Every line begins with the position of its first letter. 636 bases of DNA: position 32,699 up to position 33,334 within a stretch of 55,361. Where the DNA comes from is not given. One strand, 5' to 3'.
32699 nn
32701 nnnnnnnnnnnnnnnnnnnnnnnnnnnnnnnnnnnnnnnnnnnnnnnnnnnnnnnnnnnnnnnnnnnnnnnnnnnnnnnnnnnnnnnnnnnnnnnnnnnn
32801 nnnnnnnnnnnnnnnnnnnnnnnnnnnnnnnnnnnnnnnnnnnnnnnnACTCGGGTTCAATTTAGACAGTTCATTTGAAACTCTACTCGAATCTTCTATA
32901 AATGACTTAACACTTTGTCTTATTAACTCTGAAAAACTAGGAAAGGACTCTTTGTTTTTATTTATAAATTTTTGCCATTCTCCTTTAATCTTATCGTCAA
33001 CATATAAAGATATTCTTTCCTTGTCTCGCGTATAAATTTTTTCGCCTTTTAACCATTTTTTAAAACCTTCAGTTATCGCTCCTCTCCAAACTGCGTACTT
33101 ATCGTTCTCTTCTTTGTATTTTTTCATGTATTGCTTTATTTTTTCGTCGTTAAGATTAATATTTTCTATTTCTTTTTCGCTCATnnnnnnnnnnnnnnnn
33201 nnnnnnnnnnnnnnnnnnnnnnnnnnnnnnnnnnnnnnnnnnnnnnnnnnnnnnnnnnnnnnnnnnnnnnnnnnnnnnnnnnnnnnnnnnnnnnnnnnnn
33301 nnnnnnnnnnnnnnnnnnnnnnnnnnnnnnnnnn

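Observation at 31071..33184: Tandem paralogues: RHH-like DNA-binding domain + HisKA H-box + receiver, with no kinase ATPase domain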

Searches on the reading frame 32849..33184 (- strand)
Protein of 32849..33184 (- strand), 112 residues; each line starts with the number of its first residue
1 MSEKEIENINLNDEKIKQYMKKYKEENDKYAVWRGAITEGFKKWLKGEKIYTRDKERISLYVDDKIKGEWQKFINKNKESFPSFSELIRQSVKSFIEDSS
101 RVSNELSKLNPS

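Call 24: search_protein_representatives(protein=window:32849-33184:-)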
Query: 112 residues. Proteins with E-value up to 0.001 (for the whole library): 83; up to 1e-10: 47; up to 1e-30: 2. The best 83 are listed.
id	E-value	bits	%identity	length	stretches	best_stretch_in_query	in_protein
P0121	1.5e-37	144.2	61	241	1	1-110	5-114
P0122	3.7e-32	126.8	58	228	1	1-105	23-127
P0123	2.0e-26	108.5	57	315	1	10-109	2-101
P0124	6.8e-26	106.7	55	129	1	10-110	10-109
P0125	2.5e-22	95.3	54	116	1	12-104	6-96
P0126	5.5e-22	94.2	60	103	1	20-99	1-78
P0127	7.3e-22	93.8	41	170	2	1-89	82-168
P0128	1.1e-20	89.9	55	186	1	14-103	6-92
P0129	1.4e-20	89.6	71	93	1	1-59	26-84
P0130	1.3e-19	86.5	53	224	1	20-107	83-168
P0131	1.4e-19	86.4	63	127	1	7-74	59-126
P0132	5.9e-19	84.4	59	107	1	2-72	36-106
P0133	6.7e-19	84.3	44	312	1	2-108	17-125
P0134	1.2e-18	83.4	44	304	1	3-103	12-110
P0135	3.5e-18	81.9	44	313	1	2-103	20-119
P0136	1.5e-17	79.9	48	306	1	5-102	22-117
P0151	4.7e-14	68.6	60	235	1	49-110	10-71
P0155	1.8e-13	66.8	48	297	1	15-102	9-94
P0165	5.1e-12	62.1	61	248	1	2-68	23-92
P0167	4.0e-11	59.2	67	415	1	5-59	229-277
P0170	2.1e-10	56.9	55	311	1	2-56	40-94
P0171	2.4e-10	56.7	59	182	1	2-54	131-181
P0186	2.0e-07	47.4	49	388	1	2-58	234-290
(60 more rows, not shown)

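Call 29: search_protein_families(library=pfam, proteins=[P0167, P0186, P0171, P0127, P0130, P0170, P0121, P0122, P0165, P0151], max_evalue=0.01)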
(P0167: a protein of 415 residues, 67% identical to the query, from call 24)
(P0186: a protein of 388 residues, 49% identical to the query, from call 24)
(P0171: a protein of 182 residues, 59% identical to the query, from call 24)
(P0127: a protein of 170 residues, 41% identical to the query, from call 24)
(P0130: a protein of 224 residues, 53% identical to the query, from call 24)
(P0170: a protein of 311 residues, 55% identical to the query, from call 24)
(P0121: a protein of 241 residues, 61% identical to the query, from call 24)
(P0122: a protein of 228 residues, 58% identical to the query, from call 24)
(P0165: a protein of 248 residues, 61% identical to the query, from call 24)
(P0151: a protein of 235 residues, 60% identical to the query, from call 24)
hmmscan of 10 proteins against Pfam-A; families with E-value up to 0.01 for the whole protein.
P0167 (415 aa): 8 families
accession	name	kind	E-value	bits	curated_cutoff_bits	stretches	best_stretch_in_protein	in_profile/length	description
PF00072.30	Response_reg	-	9.4e-19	68.1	30.2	1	298-404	1-105/111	Response regulator receiver domain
PF00025.27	Arf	-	6e-18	65.4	22.3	1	11-161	15-147/174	ADP-ribosylation factor family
PF08477.19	Roc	-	7.2e-08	33.1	27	1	12-137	1-119/119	Ras of Complex, Roc, domain of DAPkinase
PF03029.23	ATP_bind_1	-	1.5e-06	28.6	27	1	63-146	88-175/240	Conserved hypothetical ATP binding protein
PF00503.26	G-alpha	-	5.8e-06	26.1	48.8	1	37-138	159-262/333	G-protein alpha subunit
PF04670.18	Gtr1_RagA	-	4.1e-05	23.5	22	1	12-142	1-127/232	Gtr1/RagA G protein conserved region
PF00071.28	Ras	-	5.2e-05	23.3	21.6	1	12-143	1-123/162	Ras family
PF00009.33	GTP_EFTU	-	0.00016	21.7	26.5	1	21-332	14-151/188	Elongation factor Tu GTP binding domain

P0186 (388 aa): 3 families
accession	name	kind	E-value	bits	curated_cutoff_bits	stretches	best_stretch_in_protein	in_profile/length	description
PF00071.28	Ras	-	8.1e-35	120.2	21.6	1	7-170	1-161/162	Ras family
PF08477.19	Roc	-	1.9e-17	64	27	1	7-112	1-111/119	Ras of Complex, Roc, domain of DAPkinase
PF00025.27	Arf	-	2.6e-07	30.7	22.3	1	4-117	13-122/174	ADP-ribosylation factor family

P0171 (182 aa): 1 family
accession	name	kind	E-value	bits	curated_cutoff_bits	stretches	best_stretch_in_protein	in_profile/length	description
PF00072.30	Response_reg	-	1.7e-06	28.6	30.2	1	24-100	10-83/111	Response regulator receiver domain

P0127 (170 aa): 0 families

P0130 (224 aa): 1 family
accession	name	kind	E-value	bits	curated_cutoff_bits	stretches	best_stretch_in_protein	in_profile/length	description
PF01402.27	RHH_1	-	0.0013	19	20.5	1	120-159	1-39/39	Ribbon-helix-helix protein, copG family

P0170 (311 aa): 3 families
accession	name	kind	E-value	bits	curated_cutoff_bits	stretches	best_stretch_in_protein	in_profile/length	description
PF00071.28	Ras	-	4.3e-41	140.6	21.6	1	143-301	1-159/162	Ras family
PF08477.19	Roc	-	1.7e-24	86.8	27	1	143-254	1-117/119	Ras of Complex, Roc, domain of DAPkinase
PF00025.27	Arf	-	1.2e-10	41.6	22.3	1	138-255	11-125/174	ADP-ribosylation factor family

P0121 (241 aa): 1 family
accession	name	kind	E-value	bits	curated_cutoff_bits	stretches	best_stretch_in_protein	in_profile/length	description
PF00512.31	HisKA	-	4.4e-19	68.7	26.9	1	115-180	3-66/66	His Kinase A (phospho-acceptor) domain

P0122 (228 aa): 1 family
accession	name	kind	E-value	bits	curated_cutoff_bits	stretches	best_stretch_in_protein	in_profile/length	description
PF00512.31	HisKA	-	3.3e-07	30.7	26.9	1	135-181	4-50/66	His Kinase A (phospho-acceptor) domain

P0165 (248 aa): 1 family
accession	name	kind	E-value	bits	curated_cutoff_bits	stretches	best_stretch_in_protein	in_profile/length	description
PF00072.30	Response_reg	-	1.4e-16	61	30.2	1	132-241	1-108/111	Response regulator receiver domain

P0151 (235 aa): 1 family
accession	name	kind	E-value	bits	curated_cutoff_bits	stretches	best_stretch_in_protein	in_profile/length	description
PF00512.31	HisKA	-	3.8e-07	30.5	26.9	1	77-126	8-52/66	His Kinase A (phospho-acceptor) domain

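Call 30: search_solved_structures(query=A3, max_evalue=10, show_alignments=4)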
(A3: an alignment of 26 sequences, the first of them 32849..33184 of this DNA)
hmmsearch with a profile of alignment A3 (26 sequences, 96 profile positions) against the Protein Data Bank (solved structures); distinct sequences matched with E-value up to 10: 13.
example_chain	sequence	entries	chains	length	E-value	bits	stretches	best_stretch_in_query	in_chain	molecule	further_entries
2k9i_A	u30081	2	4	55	0.059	16.6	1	51-95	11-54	Uncharacterized protein ORF56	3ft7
2kel_A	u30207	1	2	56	0.16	15.2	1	46-91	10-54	Uncharacterized protein 56B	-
2bj1_A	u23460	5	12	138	0.19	15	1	51-91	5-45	NICKEL RESPONSIVE REGULATOR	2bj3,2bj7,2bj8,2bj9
6ynx_h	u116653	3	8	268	0.29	14.4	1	39-73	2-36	ATPTT4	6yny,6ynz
9qqq_V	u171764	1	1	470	0.35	14.2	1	45-72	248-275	Small ribosomal subunit protein bS1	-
6bu8_Z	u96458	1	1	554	0.41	13.9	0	47-72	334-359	30S ribosomal protein S1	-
6h4n_y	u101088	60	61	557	0.42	13.9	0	47-72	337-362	30S ribosomal protein S1 | Small ribosomal subunit protein bS1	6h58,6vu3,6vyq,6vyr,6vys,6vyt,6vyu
7qgh_t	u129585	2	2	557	0.42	13.9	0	47-72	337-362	30S ribosomal protein S1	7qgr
3gxq_A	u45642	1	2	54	0.48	13.7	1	47-86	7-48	Putative regulator of transfer genes ArtA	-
6x0a_a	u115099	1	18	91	0.53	13.6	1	48-92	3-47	Putative addiction module antidote protein, CopG/Arc/MetJ family chimera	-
5ceg_A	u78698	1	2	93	0.63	13.3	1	48-92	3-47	Addiction module antidote protein, CopG/Arc/MetJ family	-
8apn_Ub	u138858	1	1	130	0.76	13.1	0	34-88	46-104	mL105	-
8a22_Ub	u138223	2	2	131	0.77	13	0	34-88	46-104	mL105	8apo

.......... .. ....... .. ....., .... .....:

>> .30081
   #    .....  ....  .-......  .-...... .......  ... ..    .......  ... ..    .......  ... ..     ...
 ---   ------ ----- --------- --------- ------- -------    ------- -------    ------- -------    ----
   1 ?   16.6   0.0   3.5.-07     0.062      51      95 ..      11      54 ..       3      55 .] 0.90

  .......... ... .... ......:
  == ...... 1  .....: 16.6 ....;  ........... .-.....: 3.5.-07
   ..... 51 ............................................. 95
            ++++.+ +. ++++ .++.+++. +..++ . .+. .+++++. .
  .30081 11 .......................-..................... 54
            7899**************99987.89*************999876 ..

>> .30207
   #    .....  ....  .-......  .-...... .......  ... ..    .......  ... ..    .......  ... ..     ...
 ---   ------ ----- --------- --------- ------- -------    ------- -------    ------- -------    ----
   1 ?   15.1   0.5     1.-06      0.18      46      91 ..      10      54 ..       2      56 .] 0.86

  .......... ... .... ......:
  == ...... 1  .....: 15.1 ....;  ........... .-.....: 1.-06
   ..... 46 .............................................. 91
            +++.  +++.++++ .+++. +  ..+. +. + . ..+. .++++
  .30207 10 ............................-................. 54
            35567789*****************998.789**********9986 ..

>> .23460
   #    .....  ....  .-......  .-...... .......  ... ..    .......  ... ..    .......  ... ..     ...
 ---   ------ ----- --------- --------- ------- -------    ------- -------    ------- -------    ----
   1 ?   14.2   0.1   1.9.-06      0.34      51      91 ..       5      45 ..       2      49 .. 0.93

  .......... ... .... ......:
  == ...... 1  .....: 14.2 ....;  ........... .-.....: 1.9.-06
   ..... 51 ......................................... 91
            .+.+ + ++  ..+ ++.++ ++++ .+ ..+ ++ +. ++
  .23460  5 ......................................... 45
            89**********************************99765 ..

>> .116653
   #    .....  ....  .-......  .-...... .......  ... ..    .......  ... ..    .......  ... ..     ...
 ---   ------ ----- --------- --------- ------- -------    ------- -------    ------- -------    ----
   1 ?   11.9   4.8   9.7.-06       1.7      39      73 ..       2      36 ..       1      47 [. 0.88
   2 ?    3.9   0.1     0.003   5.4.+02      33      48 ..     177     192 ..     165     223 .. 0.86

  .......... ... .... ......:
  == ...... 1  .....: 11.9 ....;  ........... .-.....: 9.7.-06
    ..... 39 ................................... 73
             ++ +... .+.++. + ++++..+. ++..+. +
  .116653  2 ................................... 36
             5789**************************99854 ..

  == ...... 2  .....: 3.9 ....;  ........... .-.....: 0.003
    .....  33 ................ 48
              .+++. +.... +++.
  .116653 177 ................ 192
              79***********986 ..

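Call 38: predict_structure(alignment_id=A3)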
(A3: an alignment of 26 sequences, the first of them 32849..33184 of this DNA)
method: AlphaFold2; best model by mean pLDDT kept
length: 112 residues; sequences in the alignment: 26
mean_pLDDT: 93.3   pTM: 0.55
mean pLDDT of the five models: 93.3, 93.3, 92.8, 92.8, 92.5
residues with pLDDT >= 90: 93; 70-90: 17; 50-70: 2; < 50: 0
segments of 3 or more residues with pLDDT < 50: none
pLDDT, mean of each block of 10 residues (from residue 1): 90 96 95 94 93 78 98 98 96 97 95 83
secondary structure, 60 per line:
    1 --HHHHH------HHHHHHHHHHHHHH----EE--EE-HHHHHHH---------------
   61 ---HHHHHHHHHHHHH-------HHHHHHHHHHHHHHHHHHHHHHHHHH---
elements in order: H3-7 H14-27 H39-45 H64-76 H84-109

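Call 42: fold_search(model_id=the predicted structure, library=pdb)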
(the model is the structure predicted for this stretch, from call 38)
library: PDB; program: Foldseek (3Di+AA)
matches with E <= 10: 13; with E <= 0.001: 0
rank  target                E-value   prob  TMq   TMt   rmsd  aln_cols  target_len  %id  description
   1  7ycv_B                2.8e+00  0.57  0.41  0.74   2.2        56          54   11  The Dimeric Format of Truncated PrpA (2-54)and RHH Domain of PrpA (released 2022-09-21)
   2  6ole_c                3.7e+00  0.02  0.14  0.16  18.2        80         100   12  Human ribosome nascent chain complex (CDH1-RNC) stalled by a drug-like molecule with AP and PE tRNAs (released 2019-06-19)
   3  7ycw_D                4.9e+00  0.33  0.33  0.66   1.8        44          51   11  Crystal Form 1 of Truncated Antitoxin ParD (2-54,containg RHH domain) from Pseudoalteromonas rubra (released 2022-09-21)
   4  7qgg_c                5.3e+00  0.02  0.17  0.19  18.7        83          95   18  Neuronal RNA granules are ribosome complexes stalled at the pre-translocation state (released 2022-10-26)
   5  8i7o_Q1               5.3e+00  0.02  0.20  0.14  17.2       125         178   15  In situ structure of axonemal doublet microtubules in mouse sperm with 16-nm repeat (released 2023-10-11)
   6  6lu8_C                7.0e+00  0.01  0.13  0.16  17.8        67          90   21  Cryo-EM structure of a human pre-60S ribosomal subunit - state A (released 2020-08-26)
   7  9grx_h                7.5e+00  0.03  0.22  0.25   9.5        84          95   13  NDH-PSI-LHCI supercomplex from S. oleracea (released 2025-02-12)
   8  8fkz_NL               8.0e+00  0.01  0.16  0.08  21.7        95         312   13  Human nucleolar pre-60S ribosomal subunit (State G) (released 2023-07-12)
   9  6eu1_D                8.0e+00  0.01  0.15  0.13  23.9        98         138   17  RNA Polymerase III - open DNA complex (OC-POL3). (released 2018-01-17)
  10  7d5t_RJ               8.6e+00  0.04  0.24  0.04  16.1        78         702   14  Cryo-EM structure of 90S preribosome with inactive Utp24 (state F1) (released 2021-10-06)
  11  7ksq_H                9.2e+00  0.03  0.17  0.21   9.1        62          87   11  The Structure of the moss PSI-LHCI reveals the evolution of the LHCI antenna (released 2022-03-30)
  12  9zrg_Cb               9.8e+00  0.02  0.19  0.30  12.3        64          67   16  Structure of naked mole-rat ribosome (non-rotated) (released 2026-02-18)
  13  6olz_Ab               9.8e+00  0.02  0.19  0.21  12.8        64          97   16  Human ribosome nascent chain complex (PCSK9-RNC) stalled by a drug-like molecule with PP tRNA (released 2019-06-19)

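Call 61: find_encoding_contigs(protein=P0155, flank=6000, max_places=3)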
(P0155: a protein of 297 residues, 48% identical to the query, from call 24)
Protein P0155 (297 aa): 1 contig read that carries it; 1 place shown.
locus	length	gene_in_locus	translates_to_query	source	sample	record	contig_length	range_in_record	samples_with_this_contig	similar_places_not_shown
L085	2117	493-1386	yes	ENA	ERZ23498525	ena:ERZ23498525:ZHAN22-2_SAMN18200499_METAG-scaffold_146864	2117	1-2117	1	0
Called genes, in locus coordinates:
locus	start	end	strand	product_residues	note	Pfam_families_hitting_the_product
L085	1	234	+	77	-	?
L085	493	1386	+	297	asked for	PF00512:HisKA, PF00072:Response_reg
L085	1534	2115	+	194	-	?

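Call 62: find_encoding_contigs(protein=P0136, flank=6000, max_places=3)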
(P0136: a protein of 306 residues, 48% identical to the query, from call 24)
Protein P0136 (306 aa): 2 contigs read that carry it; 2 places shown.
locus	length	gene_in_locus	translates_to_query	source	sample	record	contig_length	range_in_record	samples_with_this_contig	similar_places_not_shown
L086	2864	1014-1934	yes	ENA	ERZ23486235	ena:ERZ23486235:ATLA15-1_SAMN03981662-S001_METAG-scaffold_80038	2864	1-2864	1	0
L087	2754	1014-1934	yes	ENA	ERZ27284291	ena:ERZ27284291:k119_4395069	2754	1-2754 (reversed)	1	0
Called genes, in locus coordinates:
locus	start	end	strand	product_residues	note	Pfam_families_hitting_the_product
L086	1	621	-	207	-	?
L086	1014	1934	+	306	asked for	PF00512:HisKA, PF00072:Response_reg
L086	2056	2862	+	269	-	?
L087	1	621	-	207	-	?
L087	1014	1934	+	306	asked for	PF00512:HisKA, PF00072:Response_reg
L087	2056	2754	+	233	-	?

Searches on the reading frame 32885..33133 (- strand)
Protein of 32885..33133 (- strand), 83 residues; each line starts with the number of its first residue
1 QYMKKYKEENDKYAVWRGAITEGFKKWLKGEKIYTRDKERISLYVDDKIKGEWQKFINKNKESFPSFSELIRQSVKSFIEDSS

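Call 41: find_related_loci(query=A4, collection=genome_contigs, flank=6000)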
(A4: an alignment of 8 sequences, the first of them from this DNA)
Query A4 (83 aa) in genome_contigs; peptide patterns used: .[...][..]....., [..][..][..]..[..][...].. (x = any residue, [..] = any of these).
214 stretches matched a pattern; 95 encode a relative of the query (tblastn E <= 1e-3); the best 80 are kept; 76 distinct loci.
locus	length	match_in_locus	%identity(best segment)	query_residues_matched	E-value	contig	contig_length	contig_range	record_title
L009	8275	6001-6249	96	1-83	5e-51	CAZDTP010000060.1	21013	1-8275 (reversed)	MAG TPA_asm: uncultured archaeon isolate SRP214966_co7_76 genome assembly, contig: NODE_1815_length_21013_cov_22.425375,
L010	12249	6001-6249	94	1-83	2e-50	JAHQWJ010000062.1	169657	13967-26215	MAG: Promethearchaeia archaeon isolate ABR04 NODE_25_length_169657_cov_24, whole genome shotgun sequence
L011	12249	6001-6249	93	1-83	5e-50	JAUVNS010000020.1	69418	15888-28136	MAG: Promethearchaeota archaeon isolate CSMAG_616 CSMAG_616_k141_1149446_length_69418_cov_16.4408, whole genome shotgun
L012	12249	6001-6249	92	1-83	1e-49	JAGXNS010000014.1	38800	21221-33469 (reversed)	MAG: Promethearchaeota archaeon isolate bin49 NODE_14_length_38800_cov_167.518839, whole genome shotgun sequence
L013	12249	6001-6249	92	1-83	2e-49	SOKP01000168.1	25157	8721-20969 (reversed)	MAG: Promethearchaeota archaeon isolate E44_bin85 NODE_555_length_25157_cov_66.379850, whole genome shotgun sequence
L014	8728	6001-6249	89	1-83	1e-48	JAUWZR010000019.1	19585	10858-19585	MAG: Promethearchaeota archaeon isolate CSMAG_2741 CSMAG_2741_k141_848184_length_19585_cov_16.0000, whole genome shotgun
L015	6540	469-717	89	1-83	2e-48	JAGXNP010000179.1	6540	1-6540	MAG: Promethearchaeota archaeon isolate bin41 NODE_179_length_6540_cov_43.141266, whole genome shotgun sequence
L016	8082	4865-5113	76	1-83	5e-42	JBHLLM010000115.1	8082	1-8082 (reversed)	MAG: Candidatus Hermodarchaeota archaeon isolate DZ1M.447 DZ1M.447@40945, whole genome shotgun sequence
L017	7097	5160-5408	77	1-83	3e-42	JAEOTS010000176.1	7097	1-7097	MAG: Promethearchaeota archaeon isolate YT5_023 k127_64049119, whole genome shotgun sequence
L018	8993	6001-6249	80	1-83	9e-42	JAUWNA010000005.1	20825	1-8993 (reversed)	MAG: Promethearchaeota archaeon isolate CSMAG_2412 CSMAG_2412_k141_85426_length_20825_cov_12.8456, whole genome shotgun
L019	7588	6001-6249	78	1-83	6e-41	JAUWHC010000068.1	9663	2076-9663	MAG: Promethearchaeota archaeon isolate CSMAG_2258 CSMAG_2258_k141_1006859_length_9663_cov_8.8412, whole genome shotgun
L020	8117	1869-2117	80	1-83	2e-41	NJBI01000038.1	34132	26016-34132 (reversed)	MAG: Promethearchaeota archaeon Loki_b31 838, whole genome shotgun sequence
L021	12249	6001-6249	77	1-83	3e-40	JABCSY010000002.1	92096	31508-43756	MAG: Promethearchaeota archaeon isolate HM4_B22 NODE_48_length_92096_cov_1.505507, whole genome shotgun sequence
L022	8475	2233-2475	81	3-83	2e-40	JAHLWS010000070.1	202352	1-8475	MAG: Promethearchaeota archaeon isolate 33X4 k141_64713, whole genome shotgun sequence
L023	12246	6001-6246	74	1-82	8e-40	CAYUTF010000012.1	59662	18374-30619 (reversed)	MAG TPA_asm: uncultured archaeon isolate binchicken_co196_315 genome assembly, contig: NODE_479_length_59662_cov_16.0874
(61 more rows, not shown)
